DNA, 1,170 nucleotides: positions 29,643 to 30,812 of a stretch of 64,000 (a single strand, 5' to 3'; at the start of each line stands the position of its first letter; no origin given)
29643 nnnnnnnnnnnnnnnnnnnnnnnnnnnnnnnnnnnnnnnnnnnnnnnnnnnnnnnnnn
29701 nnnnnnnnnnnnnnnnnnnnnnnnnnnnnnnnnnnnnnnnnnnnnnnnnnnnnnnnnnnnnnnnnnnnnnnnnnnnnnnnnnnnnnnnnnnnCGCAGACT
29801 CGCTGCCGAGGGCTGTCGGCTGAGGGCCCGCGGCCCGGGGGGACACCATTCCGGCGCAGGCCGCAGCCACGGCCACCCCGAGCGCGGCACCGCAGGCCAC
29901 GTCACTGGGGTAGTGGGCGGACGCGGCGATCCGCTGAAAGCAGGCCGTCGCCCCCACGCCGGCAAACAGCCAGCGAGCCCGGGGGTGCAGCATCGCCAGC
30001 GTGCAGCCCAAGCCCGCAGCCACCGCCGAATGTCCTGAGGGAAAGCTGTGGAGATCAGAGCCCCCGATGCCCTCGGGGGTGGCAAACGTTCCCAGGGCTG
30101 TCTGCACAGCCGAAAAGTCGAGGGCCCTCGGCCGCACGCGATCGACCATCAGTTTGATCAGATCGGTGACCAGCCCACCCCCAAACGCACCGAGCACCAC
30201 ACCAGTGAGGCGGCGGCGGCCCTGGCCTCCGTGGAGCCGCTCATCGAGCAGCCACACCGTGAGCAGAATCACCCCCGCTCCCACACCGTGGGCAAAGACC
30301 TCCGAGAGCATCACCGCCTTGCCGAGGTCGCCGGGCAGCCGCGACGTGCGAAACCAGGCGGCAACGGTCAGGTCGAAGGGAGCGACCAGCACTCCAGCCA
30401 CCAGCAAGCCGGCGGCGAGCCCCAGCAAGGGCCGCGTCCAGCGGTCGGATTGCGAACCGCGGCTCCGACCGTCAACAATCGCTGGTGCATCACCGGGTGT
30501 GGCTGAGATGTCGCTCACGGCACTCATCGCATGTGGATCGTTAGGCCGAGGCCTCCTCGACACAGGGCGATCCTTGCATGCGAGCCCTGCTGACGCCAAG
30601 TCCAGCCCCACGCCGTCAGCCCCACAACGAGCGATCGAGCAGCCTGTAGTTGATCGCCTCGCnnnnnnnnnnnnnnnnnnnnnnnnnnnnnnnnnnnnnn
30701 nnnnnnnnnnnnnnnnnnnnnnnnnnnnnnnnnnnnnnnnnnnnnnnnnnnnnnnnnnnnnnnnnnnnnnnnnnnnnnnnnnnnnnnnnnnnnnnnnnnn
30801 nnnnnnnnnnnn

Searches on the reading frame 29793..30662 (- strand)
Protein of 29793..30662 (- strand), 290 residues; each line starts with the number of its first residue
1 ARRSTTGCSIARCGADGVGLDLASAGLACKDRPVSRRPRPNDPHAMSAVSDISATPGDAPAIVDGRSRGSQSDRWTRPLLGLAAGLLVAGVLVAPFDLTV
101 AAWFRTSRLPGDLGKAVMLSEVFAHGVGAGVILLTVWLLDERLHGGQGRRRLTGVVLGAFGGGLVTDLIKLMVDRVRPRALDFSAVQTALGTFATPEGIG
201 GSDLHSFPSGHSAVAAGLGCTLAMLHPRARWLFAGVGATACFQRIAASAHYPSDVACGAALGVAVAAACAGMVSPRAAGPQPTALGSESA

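Call 79: search_protein_families(library=pfam, proteins=[window:29793-30662:-], max_evalue=0.01)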
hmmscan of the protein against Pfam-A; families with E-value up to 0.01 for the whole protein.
window:29793-30662:- (290 aa): 3 families
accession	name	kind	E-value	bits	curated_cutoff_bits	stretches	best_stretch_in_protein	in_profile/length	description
PF01569.27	PAP2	-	1.6e-17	63.9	27.2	1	154-273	4-125/130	PAP2 superfamily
PF14378.12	PAP2_3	-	1.9e-07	31.5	27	1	189-267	107-189/190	PAP2 superfamily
PF25444.1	THBD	-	0.0058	16.4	27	0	187-223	13-49/66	Thrombomodulin-like domain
